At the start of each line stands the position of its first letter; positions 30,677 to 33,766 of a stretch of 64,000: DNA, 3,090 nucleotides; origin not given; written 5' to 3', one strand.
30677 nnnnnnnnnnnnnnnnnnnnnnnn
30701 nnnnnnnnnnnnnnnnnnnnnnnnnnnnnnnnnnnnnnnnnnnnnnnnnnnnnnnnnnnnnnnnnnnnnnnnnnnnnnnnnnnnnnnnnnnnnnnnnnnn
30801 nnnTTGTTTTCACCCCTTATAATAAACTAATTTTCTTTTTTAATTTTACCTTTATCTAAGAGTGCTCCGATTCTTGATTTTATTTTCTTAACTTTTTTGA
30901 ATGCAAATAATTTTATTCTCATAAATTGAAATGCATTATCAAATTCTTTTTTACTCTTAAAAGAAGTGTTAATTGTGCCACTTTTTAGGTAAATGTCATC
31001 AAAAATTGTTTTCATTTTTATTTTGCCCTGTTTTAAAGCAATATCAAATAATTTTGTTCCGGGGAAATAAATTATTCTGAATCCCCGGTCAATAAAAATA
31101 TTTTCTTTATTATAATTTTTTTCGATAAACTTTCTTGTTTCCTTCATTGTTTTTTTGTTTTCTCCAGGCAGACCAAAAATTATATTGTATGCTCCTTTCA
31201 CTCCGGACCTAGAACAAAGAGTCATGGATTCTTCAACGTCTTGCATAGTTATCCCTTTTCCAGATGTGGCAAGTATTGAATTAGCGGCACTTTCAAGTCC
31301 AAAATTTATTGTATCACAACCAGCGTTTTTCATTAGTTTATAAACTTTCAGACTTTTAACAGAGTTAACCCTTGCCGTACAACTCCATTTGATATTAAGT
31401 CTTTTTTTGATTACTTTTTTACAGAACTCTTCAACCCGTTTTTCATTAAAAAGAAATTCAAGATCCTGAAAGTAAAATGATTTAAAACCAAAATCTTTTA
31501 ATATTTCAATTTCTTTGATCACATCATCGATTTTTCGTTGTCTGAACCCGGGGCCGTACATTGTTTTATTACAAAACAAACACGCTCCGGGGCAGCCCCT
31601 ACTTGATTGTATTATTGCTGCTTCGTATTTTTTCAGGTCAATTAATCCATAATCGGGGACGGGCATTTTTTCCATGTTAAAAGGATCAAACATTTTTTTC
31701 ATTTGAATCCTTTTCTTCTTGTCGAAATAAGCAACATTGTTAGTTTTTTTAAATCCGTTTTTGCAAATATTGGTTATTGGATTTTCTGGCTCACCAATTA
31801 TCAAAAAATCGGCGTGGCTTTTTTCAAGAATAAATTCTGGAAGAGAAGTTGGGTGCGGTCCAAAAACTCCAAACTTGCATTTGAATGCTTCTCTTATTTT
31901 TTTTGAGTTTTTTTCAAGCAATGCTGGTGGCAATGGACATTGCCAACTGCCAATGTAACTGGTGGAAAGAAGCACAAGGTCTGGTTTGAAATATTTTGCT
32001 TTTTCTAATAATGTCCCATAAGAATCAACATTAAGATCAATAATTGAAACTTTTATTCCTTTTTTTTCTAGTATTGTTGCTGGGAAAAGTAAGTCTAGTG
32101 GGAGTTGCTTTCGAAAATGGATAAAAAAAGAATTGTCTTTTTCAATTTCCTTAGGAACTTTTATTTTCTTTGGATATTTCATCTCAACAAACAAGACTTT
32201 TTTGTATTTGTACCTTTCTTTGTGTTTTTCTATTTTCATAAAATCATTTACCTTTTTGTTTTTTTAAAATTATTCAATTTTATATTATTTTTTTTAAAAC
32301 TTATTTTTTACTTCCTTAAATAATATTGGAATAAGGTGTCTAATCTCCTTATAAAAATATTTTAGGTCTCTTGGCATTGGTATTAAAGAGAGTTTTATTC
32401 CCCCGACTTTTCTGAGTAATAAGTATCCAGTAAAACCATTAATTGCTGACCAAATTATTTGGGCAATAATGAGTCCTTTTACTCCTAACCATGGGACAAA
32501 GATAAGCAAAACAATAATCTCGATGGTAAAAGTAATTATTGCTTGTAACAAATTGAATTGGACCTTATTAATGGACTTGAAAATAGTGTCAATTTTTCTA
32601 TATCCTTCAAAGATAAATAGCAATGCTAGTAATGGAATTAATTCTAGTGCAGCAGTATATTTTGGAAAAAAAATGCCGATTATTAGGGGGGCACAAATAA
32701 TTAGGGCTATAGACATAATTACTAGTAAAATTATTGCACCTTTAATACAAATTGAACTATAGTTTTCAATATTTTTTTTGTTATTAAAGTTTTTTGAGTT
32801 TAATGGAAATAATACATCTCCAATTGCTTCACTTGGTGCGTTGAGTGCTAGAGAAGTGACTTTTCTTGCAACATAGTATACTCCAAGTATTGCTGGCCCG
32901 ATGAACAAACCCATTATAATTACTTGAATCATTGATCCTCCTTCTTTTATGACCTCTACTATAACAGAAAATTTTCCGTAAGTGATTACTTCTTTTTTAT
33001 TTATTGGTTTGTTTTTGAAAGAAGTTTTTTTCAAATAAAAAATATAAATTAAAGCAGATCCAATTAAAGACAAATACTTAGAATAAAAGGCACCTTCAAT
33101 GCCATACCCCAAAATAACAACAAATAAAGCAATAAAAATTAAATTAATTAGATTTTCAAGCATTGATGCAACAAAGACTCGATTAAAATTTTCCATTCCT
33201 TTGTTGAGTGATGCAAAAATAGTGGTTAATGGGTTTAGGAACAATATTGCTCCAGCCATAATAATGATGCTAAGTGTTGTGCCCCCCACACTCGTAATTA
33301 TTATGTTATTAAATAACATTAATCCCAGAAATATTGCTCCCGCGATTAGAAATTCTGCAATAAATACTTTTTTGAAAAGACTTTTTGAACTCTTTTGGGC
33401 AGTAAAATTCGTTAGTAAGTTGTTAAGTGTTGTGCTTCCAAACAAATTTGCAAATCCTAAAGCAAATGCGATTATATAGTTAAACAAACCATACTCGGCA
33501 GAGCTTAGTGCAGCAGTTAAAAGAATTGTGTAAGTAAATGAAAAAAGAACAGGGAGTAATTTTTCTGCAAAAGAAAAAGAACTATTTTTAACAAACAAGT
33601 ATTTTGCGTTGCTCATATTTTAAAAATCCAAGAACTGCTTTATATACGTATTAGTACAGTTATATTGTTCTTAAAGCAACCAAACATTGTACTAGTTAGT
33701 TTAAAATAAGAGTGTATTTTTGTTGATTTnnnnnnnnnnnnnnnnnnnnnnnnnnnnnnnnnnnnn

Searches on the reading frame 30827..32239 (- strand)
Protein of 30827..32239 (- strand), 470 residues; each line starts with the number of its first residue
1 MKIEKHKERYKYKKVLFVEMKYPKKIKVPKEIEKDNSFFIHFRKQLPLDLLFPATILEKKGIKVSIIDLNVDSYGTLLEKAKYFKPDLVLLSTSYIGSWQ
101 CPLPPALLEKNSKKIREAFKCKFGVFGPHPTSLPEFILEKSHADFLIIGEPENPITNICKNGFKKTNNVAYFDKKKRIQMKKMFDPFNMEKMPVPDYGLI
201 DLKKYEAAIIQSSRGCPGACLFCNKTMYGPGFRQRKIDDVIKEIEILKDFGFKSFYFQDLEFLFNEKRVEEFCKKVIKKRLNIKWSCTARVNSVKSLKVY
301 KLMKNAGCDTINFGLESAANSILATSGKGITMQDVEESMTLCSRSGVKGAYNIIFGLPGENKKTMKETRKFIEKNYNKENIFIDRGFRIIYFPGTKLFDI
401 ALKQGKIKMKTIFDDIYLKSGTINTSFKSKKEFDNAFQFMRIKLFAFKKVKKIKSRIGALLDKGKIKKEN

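Call 3: search_protein_families(library=pfam, proteins=[window:30827-32239:-], max_evalue=0.01)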
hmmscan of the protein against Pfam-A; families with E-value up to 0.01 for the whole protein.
window:30827-32239:- (470 aa): 2 families
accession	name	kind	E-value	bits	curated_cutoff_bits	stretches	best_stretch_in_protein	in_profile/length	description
PF04055.27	Radical_SAM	-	1.3e-23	84.5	29.5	1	211-372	2-166/166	Radical SAM superfamily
PF02310.24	B12-binding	-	1.1e-11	45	32.1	1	47-156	14-118/121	B12 binding domain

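Call 4: search_protein_families(library=ncbifam, proteins=[window:30827-32239:-], max_evalue=0.01)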
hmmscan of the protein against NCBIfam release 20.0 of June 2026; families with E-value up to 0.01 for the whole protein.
window:30827-32239:- (470 aa): 27 families (the best 25 are shown)
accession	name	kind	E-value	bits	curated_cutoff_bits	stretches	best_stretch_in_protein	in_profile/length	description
TIGR04072.2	rSAM_ladder_B12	equivalog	6.2e-43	147.1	360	1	51-451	22-422/443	lipid biosynthesis B12-binding/radical SAM protein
TIGR03471.1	HpnJ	equivalog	5.7e-35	121.1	577.6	1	119-441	96-429/472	hopanoid biosynthesis associated radical SAM protein HpnJ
TIGR04385.1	B12_rSAM_cofa1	equivalog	1.4e-31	110.2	450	1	46-411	19-404/438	B12 lower ligand biosynthesis radical SAM protein BzaD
TIGR04479.1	bcpD_PhpK_rSAM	subfamily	1.8e-29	102.5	600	1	164-374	198-408/504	PhpK family radical SAM P-methyltransferase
TIGR02026.1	BchE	equivalog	1.2e-28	100.2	481.35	1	54-413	29-399/497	magnesium-protoporphyrin IX monomethyl ester anaerobic oxidative cyclase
TIGR04295.1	B12_rSAM_oligo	hypoth_equivalog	1.7e-27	96.2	400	1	44-321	22-307/422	TIGR04295 family B12-binding domain-containing radical SAM protein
TIGR04014.1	B12_SAM_MJ_0865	equivalog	1.1e-26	93.6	360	1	119-406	67-363/434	methyl-coenzyme M reductase glutamine C-methyltransferase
TIGR04013.1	B12_SAM_MJ_1487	hypoth_equivalog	4.7e-23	81.7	251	1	125-412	75-368/382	TIGR04013 family B12-binding domain/radical SAM domain-containing protein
NF038361.1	rSAM_Sden_1168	equivalog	1e-22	80.4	575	1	210-411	285-483/560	Sden_1168 family B12-binding radical SAM P-methyltransferase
NF050148.1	rSAM_ApyD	equivalog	4.2e-22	78.3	750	1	127-399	110-391/645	RiPP biosynthesis radical SAM protein ApyD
NF033070.1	rSAM_AprD4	equivalog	1.5e-19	70.3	500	1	205-409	194-398/456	AprD4 family radical SAM diol-dehydratase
NF040542.1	rSAM_RCCLKC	equivalog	2.1e-19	70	450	1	47-379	13-354/423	arsinothricin biosynthesis radical SAM protein ArsL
TIGR04367.1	HpnR_B12_rSAM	equivalog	1.6e-17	63.2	650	1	46-373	21-350/490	hopanoid C-3 methylase HpnR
TIGR03975.1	rSAM_ocin_1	subfamily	1.3e-14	53.7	281.85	1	140-372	179-427/606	RiPP maturation radical SAM C-methyltransferase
NF045585.1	rSAM_slr0320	equivalog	3.4e-14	52.3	775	1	210-408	238-444/511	photosystem II high light acclimation radical SAM protein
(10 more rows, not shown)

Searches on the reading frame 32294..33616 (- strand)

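Call 3: search_protein_families(library=pfam, proteins=[window:32294-33616:-], max_evalue=0.01)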
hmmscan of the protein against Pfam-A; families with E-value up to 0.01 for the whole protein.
window:32294-33616:- (440 aa): 2 families
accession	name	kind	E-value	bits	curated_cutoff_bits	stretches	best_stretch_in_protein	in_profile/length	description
PF01943.22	Polysacc_synt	-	4.4e-22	79.2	28.2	2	9-276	2-273/274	Polysaccharide biosynthesis protein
PF13440.11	Polysacc_synt_3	-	2.7e-15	56.8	23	1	37-317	6-284/293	Polysaccharide biosynthesis protein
